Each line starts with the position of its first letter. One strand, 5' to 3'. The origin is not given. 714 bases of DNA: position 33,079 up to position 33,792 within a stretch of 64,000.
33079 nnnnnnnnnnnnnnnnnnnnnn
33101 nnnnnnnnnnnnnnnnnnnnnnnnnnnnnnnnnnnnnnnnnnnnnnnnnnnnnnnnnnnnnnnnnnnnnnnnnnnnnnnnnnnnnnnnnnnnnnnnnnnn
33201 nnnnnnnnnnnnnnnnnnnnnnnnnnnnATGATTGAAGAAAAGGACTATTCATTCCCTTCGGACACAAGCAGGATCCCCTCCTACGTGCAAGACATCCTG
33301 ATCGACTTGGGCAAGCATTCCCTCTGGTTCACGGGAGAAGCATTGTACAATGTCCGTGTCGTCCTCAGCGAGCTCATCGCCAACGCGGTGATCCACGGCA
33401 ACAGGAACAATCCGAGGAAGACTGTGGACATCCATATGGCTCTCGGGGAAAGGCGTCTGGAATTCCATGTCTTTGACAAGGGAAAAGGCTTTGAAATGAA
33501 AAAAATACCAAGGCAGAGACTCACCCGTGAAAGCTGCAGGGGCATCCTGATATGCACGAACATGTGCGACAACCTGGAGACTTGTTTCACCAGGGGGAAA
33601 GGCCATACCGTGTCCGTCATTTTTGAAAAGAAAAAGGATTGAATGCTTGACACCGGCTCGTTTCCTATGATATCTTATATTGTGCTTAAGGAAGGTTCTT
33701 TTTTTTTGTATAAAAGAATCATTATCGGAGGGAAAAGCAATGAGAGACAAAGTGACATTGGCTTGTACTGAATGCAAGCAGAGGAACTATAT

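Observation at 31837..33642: Four-gene partner-switching module with a degenerate pseudokinase anti-sigma between the antagonist and the sigma factor, plus a second canonical anti-sigma kinase after sigma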

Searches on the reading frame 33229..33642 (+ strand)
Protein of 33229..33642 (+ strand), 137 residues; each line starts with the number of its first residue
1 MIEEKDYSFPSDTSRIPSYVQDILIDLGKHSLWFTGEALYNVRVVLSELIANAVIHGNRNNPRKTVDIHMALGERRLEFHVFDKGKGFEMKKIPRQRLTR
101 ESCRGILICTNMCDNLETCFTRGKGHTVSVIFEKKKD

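Call 3: search_protein_families(library=pfam, proteins=[window:33229-33642:+], max_evalue=1)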
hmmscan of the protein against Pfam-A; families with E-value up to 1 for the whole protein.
window:33229-33642:+ (137 aa): 2 families
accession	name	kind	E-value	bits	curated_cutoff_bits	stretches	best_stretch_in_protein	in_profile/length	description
PF13581.12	HATPase_c_2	-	1.2e-15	58.1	27.4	1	34-131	24-126/127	Histidine kinase-like ATPase domain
PF02518.31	HATPase_c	-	5.6e-06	27.2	26.4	1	43-132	7-107/111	Histidine kinase-, DNA gyrase B-, and HSP90-like ATPase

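Call 4: search_protein_families(library=ncbifam, proteins=[window:33229-33642:+], max_evalue=1)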
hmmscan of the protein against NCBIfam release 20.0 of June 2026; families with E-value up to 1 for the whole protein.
window:33229-33642:+ (137 aa): 11 families
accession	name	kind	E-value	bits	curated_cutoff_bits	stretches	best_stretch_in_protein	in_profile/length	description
TIGR01925.2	spIIAB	equivalog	2.4e-12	46.9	135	1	34-130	30-132/137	anti-sigma F factor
NF003144.0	PRK04069.1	equivalog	3.2e-07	29.9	145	1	34-96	35-97/161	anti-sigma B factor RsbW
NF041045.1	RsbA_anti_sig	subfamily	3.3e-06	26.5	210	1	34-132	207-302/303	anti-sigma factor RsbA family regulatory protein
TIGR01924.1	rsbW_low_gc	equivalog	7.5e-06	25.5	155.05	1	34-92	35-93/159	anti-sigma B factor RsbW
TIGR02966.1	phoR_proteo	equivalog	2.1e-05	23.7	334.2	1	31-95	220-280/333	phosphate regulon sensor histidine kinase PhoR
NF008298.1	PRK11086.1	subfamily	0.024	13.1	520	1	44-93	426-474/529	DcuS/MalK family sensor histidine kinase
NF046044.1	PnpS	equivalog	0.03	13.4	400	1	40-95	284-336/390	two-component system histidine kinase PnpS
NF052531.1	Strep_LiaS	equivalog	0.043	13.1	450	1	45-93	244-288/328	envelope stress sensor histidine kinase LiaS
NF008235.0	PRK11006.1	equivalog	0.061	12.2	390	1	41-95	317-368/431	phosphate regulon sensor histidine kinase PhoR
NF052306.1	BluLightHisKinLov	equivalog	0.15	10.9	450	1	42-85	243-288/334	blue-light-activated histidine kinase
NF033792.0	ActS_PrrB_HisK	equivalog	0.21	10.4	350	1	46-93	316-358/423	ActS/PrrB/RegB family redox-sensitive histidine kinase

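Call 15: search_solved_structures(query=window:33229-33639:+, max_evalue=0.01, show_alignments=2)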
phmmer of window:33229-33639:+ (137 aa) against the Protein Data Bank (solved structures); distinct sequences matched with E-value up to 0.01: 5.
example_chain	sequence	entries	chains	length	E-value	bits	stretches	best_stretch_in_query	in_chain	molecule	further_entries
1tid_A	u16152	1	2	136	5.6e-05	26.3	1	35-116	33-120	Anti-sigma F factor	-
1til_A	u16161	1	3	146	5.7e-05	26.2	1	35-125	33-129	Anti-sigma F factor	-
1th8_A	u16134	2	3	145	6e-05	26.2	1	35-125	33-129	Anti-sigma F factor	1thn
1l0o_A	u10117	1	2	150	6.1e-05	26.2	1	35-126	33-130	Anti-sigma F factor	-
6m36_A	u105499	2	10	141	0.0011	22.1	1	17-91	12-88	Serine-protein kinase RsbW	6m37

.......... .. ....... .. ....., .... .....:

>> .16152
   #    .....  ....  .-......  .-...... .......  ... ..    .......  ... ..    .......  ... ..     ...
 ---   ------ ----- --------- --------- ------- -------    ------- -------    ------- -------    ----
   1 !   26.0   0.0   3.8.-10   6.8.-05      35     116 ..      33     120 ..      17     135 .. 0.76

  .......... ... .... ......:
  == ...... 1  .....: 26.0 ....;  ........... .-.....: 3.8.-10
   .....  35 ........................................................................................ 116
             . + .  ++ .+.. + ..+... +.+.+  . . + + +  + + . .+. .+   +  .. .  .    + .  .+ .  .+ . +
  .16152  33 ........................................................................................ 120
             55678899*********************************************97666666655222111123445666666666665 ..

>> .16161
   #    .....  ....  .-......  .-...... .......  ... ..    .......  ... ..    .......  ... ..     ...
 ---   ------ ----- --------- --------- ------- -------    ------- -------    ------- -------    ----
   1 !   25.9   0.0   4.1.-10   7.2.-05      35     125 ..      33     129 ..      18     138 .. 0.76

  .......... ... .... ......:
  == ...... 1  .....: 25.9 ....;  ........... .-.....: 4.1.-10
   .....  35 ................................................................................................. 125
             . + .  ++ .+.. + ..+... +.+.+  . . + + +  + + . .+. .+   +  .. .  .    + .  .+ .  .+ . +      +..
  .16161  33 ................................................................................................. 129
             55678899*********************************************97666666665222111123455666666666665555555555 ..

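Call 67: find_homologous_proteins(query=A4, max_evalue=0.00001)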
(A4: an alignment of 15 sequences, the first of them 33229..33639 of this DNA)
Query A4 (15 sequences) (137 aa, profile of the alignment): 5178 proteins with E <= 0.00001 among 6101 candidates; the best 120 are listed.
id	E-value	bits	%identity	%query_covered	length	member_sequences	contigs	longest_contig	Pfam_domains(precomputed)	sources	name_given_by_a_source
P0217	5.5e-49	183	29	78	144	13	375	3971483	PF13581.13,PF02518.32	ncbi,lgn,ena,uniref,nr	ncbi:serine/threonine-protein kinase RsbW [Acetivibrio thermocellus AD2]|uniref:Serine/threonine-pro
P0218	4.2e-48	180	29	91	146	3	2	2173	PF13581.13,PF02518.32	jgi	-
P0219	8.9e-48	179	31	89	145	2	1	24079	PF13581.13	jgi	jgi:serine/threonine-protein kinase RsbW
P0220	2.4e-47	178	28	92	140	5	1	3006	PF13581.13,PF02518.32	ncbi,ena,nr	ncbi:MAG: Anti-sigma F factor [Firmicutes bacterium ADurb.Bin419]|nr:MAG: Anti-sigma F factor [Firmi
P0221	4.7e-47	177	28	80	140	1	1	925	PF13581.13,PF02518.32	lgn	-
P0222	7.5e-47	176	29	94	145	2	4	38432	PF13581.13,PF02518.32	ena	-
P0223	2.0e-46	175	26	88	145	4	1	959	PF13581.13,PF02518.32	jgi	-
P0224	2.6e-46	174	28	92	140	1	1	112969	PF13581.13,PF02518.32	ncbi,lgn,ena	-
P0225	3.2e-46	174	26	92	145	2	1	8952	PF13581.13,PF02518.32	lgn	-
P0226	7.1e-46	173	38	59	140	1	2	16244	PF13581.13,PF02518.32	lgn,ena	-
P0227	1.5e-45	172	24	77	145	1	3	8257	PF13581.13,PF02518.32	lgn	-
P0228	1.8e-45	172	26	92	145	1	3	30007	PF13581.13,PF02518.32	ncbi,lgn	ncbi:MAG: ATP-binding protein [Bacillota bacterium]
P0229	2.3e-45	171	31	90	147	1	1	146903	PF13581.13,PF02518.32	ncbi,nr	ncbi:MAG: ATP-binding protein [Clostridia bacterium]|nr:ATP-binding protein [Clostridia bacterium]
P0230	2.9e-45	171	29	92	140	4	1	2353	PF13581.13,PF02518.32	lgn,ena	-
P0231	2.9e-45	171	30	95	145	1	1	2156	PF13581.13,PF02518.32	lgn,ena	-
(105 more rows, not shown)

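Call 73: predict_structure(alignment_id=A5)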
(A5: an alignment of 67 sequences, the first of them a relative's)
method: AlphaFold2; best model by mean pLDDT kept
length: 137 residues; sequences in the alignment: 67
mean_pLDDT: 85.0   pTM: 0.81
mean pLDDT of the five models: 85.0, 84.8, 83.4, 83.4, 81.9
residues with pLDDT >= 90: 74; 70-90: 40; 50-70: 23; < 50: 0
segments of 3 or more residues with pLDDT < 50: none
pLDDT, mean of each block of 10 residues (from residue 1): 90 96 90 82 95 91 95 92 75 56 77 88 80 82
secondary structure, 60 per line:
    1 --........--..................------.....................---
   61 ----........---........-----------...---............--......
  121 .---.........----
elements in order: E3-10 H13-30 H37-57 E65-72 E76-83 H101-112 E115-121 E125-133

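Call 75: fold_search(model_id=the predicted structure, library=pdb)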
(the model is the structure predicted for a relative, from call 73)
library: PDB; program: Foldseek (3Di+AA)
matches with E <= 10: 436; with E <= 0.001: 69
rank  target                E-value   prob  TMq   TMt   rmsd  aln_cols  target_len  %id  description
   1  1l0o_A                5.5e-10  1.00  0.82  0.80   3.7       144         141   22  Crystal Structure of the Bacillus stearothermophilus Anti-Sigma Factor SpoIIAB with the Sporulation Sigma Factor Sigma (released 2002-04-03)
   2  1til_E                1.0e-09  1.00  0.84  0.83   3.4       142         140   22  Crystal Structures of the ADP and ATP bound forms of the Bacillus Anti-sigma factor SpoIIAB in complex with the Anti-a (released 2004-06-15)
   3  1tid_C                1.0e-09  1.00  0.81  0.82   3.4       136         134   23  Crystal Structures of the ADP and ATP bound forms of the Bacillus Anti-sigma factor SpoIIAB in complex with the Anti-a (released 2004-06-15)
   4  1th8_A                1.1e-09  1.00  0.85  0.88   2.6       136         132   25  Crystal Structures of the ADP and ATP bound forms of the Bacillus Anti-sigma factor SpoIIAB in complex with the Anti-a (released 2004-06-15)
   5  1thn_A                3.4e-09  1.00  0.76  0.77   3.7       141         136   23  Crystal Structures of the ADP and ATP bound forms of the Bacillus Anti-sigma factor SpoIIAB in complex with the Anti-a (released 2004-06-15)
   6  1tid_A                5.1e-09  1.00  0.81  0.82   3.5       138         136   23  Crystal Structures of the ADP and ATP bound forms of the Bacillus Anti-sigma factor SpoIIAB in complex with the Anti-a (released 2004-06-15)
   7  6m37_C                1.6e-08  1.00  0.73  0.86   2.7       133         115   16  The crystal structure of B. subtilis RsbV/RsbW complex in the hexagonal crystal form (released 2020-07-15)
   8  6m37_A                1.1e-07  1.00  0.73  0.88   2.3       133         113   16  The crystal structure of B. subtilis RsbV/RsbW complex in the hexagonal crystal form (released 2020-07-15)
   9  6m36_A                1.3e-07  1.00  0.69  0.91   2.3       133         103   15  The crystal structure of B. subtilis RsbV/RsbW complex in the monoclinic crystal form (released 2020-07-15)
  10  9qih_B                1.5e-07  1.00  0.81  0.39   3.3       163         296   16  Structure of response regulator LvrC from Leptospira (released 2026-03-25)
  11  9qih_A                1.8e-07  1.00  0.82  0.40   2.8       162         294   16  Structure of response regulator LvrC from Leptospira (released 2026-03-25)
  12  6m36_C                2.1e-07  1.00  0.69  0.88   3.1       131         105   14  The crystal structure of B. subtilis RsbV/RsbW complex in the monoclinic crystal form (released 2020-07-15)
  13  6m36_G                2.2e-07  1.00  0.68  0.88   2.6       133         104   14  The crystal structure of B. subtilis RsbV/RsbW complex in the monoclinic crystal form (released 2020-07-15)
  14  6m36_I                4.5e-07  1.00  0.62  0.80   3.7       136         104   18  The crystal structure of B. subtilis RsbV/RsbW complex in the monoclinic crystal form (released 2020-07-15)
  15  8jzt_B                1.1e-06  1.00  0.72  0.74   3.6       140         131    8  The sigF and anti-sigma factor complex (released 2024-10-16)
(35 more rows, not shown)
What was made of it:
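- On RsbW/SpoIIAB-type anti-sigma factor serine kinases: the 137-aa protein KIN: SpoIIAB structures are the top hits (call 75).
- Closest known: Bacillus spoIIAA-spoIIAB-sigF operon. Same: KIN's nearest structures and best profile match are SpoIIAB (calls 4, 15, 75).
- KIN resembles SpoIIAB, a protein that both binds sigma and acts as a kinase, more closely than SHORT does (call 75). KIN's closest structures are SpoIIAB chains taken from sigma-F and SpoIIAA complexes (call 75). KIN's best profile and structure matches are SpoIIAB (TIGR01925, 46.9 bits; calls 4, 15, 75).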
